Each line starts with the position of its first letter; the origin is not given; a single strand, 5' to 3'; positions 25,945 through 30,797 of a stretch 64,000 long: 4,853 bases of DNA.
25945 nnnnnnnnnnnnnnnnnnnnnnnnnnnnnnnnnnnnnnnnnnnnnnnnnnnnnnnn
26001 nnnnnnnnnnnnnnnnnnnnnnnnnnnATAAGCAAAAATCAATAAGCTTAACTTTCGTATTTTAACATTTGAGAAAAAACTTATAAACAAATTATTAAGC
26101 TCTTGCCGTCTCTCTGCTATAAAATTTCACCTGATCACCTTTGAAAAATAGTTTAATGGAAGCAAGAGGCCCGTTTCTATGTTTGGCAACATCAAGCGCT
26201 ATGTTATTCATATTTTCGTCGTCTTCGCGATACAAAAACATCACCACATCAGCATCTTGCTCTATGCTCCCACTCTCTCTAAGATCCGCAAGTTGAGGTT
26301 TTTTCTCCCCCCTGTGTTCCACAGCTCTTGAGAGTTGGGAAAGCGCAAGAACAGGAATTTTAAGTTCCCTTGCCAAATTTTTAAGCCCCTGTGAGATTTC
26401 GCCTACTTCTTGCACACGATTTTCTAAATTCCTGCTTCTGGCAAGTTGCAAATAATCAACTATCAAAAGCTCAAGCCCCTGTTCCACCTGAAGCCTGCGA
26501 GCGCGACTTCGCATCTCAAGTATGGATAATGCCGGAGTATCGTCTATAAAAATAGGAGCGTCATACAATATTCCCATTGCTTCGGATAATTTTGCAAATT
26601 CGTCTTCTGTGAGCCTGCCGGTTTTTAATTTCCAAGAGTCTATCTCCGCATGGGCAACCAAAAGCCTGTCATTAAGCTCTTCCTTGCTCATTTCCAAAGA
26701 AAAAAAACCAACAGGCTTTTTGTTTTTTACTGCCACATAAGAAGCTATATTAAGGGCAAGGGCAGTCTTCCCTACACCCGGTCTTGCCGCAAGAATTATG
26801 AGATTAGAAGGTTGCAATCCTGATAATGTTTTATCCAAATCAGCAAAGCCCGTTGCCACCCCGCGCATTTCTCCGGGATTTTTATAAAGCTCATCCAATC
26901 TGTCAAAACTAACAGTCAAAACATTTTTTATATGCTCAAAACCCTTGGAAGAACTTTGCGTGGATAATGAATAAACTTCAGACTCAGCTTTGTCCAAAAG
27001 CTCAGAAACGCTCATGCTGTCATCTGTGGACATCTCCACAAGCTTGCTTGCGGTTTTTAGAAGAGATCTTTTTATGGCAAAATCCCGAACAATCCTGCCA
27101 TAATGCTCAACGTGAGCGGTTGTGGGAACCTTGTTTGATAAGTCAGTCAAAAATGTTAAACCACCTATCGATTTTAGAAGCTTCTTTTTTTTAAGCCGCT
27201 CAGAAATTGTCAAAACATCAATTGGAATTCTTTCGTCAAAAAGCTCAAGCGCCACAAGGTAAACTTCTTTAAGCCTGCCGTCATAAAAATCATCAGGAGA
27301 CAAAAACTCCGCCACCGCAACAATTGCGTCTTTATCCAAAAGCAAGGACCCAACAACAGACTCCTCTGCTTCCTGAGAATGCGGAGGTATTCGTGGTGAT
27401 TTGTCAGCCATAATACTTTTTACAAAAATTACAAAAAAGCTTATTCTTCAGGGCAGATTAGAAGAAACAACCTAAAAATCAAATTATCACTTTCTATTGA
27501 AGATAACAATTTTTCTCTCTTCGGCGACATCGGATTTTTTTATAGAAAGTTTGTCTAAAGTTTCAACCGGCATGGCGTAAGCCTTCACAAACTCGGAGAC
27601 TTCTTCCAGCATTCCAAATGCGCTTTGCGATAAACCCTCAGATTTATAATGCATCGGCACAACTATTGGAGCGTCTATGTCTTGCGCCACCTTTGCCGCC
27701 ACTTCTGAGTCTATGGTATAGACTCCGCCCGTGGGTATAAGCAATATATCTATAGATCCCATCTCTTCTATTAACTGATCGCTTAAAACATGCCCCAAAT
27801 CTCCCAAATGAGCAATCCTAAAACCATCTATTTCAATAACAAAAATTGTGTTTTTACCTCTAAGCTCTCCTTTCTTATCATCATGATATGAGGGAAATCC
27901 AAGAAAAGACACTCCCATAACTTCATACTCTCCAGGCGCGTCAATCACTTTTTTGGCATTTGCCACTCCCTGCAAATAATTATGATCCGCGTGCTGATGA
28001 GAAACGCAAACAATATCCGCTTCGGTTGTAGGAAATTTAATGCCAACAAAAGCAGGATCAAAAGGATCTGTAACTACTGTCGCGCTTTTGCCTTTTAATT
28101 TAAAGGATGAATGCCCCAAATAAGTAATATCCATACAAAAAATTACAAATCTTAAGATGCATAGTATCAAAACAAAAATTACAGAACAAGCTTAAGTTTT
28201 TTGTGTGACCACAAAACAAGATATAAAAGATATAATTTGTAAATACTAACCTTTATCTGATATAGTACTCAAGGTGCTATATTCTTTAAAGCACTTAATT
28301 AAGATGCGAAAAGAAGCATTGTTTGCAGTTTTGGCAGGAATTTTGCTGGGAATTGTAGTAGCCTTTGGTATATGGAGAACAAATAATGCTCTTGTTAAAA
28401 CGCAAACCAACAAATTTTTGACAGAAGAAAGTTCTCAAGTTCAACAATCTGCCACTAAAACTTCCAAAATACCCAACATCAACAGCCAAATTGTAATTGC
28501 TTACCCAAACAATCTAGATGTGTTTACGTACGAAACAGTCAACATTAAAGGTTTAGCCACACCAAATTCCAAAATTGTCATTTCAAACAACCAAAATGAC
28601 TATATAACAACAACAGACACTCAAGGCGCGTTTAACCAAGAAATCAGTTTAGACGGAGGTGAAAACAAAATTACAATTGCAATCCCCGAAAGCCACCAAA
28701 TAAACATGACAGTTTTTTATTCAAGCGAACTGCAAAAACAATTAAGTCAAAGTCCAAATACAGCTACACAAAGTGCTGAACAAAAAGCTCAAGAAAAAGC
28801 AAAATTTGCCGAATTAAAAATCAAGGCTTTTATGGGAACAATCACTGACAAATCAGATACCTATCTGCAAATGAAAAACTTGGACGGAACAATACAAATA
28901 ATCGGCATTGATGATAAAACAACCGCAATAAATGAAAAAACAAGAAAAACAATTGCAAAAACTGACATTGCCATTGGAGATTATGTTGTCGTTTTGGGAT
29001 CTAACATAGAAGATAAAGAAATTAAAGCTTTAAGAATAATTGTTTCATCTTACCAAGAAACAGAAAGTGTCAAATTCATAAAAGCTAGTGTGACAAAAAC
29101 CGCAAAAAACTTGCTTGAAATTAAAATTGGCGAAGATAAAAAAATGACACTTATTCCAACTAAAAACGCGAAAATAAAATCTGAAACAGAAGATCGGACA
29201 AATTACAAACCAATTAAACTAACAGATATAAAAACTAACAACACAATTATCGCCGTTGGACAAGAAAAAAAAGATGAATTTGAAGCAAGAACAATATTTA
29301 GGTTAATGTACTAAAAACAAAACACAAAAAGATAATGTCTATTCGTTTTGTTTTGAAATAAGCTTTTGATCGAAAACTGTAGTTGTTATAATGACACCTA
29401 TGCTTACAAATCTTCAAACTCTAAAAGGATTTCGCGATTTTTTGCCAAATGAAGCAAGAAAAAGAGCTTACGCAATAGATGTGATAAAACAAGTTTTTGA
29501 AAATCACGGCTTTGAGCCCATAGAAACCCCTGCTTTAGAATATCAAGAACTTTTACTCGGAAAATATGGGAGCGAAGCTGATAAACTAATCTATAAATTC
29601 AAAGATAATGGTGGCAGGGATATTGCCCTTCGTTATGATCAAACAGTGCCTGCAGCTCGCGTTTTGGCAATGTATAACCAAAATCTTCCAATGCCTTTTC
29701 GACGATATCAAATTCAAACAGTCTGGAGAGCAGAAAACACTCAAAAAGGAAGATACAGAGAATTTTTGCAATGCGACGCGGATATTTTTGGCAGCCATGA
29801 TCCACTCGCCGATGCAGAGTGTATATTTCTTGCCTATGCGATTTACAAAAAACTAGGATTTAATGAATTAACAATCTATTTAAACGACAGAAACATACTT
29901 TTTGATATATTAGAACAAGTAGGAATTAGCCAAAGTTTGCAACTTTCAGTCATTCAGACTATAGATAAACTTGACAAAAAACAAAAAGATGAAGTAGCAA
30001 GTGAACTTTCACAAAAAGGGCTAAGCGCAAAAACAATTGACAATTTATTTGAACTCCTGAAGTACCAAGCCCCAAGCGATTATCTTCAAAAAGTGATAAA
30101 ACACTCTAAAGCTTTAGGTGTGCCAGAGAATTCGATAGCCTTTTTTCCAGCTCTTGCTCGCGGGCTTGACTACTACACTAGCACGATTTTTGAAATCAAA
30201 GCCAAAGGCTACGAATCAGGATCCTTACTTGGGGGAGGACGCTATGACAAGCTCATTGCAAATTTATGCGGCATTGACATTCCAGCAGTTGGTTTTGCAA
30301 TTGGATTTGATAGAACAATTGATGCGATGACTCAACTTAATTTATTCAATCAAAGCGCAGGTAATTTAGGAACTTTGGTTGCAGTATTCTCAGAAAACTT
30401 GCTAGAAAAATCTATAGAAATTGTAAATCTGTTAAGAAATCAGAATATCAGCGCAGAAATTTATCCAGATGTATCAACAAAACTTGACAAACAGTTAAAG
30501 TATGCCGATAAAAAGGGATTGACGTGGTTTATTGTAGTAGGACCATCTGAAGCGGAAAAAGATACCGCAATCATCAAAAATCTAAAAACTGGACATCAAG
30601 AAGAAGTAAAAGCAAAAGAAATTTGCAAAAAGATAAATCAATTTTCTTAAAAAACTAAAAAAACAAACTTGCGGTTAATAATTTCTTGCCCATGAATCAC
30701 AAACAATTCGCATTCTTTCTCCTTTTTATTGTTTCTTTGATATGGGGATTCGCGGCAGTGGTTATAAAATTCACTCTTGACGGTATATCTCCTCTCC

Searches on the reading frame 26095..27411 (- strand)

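Call 80: search_protein_families(library=pfam, proteins=[window:26095-27411:-], max_evalue=0.00001)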
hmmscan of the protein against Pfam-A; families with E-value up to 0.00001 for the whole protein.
window:26095-27411:- (438 aa): 3 families
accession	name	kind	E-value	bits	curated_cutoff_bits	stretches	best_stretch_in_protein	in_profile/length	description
PF03796.21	DnaB_C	-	6.2e-100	334.2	27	1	184-431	1-254/255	DnaB-like helicase C terminal domain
PF00772.26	DnaB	-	8.7e-32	109.7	23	1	9-110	2-103/103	DnaB-like helicase N terminal domain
PF13481.12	AAA_25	-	1.7e-13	51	27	1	188-360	18-190/195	AAA domain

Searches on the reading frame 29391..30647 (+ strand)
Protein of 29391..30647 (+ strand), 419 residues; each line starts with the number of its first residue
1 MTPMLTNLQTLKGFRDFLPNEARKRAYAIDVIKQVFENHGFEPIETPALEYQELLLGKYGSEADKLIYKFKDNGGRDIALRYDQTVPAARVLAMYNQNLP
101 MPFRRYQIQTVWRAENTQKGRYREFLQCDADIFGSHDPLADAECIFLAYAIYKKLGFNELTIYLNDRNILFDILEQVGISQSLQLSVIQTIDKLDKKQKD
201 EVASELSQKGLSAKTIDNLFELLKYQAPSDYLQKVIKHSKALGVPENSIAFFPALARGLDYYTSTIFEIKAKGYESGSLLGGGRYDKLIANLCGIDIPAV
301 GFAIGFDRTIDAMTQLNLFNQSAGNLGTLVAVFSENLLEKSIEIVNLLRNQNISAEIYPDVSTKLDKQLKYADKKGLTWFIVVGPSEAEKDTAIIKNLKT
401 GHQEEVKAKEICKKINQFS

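Call 80: search_protein_families(library=pfam, proteins=[window:29391-30647:+], max_evalue=0.00001)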
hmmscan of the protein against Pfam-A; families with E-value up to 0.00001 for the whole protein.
window:29391-30647:+ (419 aa): 5 families
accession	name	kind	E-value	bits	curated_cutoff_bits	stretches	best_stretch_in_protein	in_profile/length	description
PF13393.11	tRNA-synt_His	-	1.8e-49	169.1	25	1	13-307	1-306/308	Histidyl-tRNA synthetase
PF03129.25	HGTP_anticodon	-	3.1e-14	53.3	21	1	330-416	4-92/94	Anticodon binding domain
PF00587.30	tRNA-synt_2b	-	1.6e-11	45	29.3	1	68-194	1-110/179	tRNA synthetase class II core domain (G, H, P, S and T)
PF00152.25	tRNA-synt_2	-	7e-08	32.3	25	0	20-132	20-121/308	tRNA synthetases class II (D, K and N)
PF12745.12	HGTP_anticodon2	-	3.6e-07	30.4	24.4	1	328-413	8-98/261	Anticodon binding domain of tRNAs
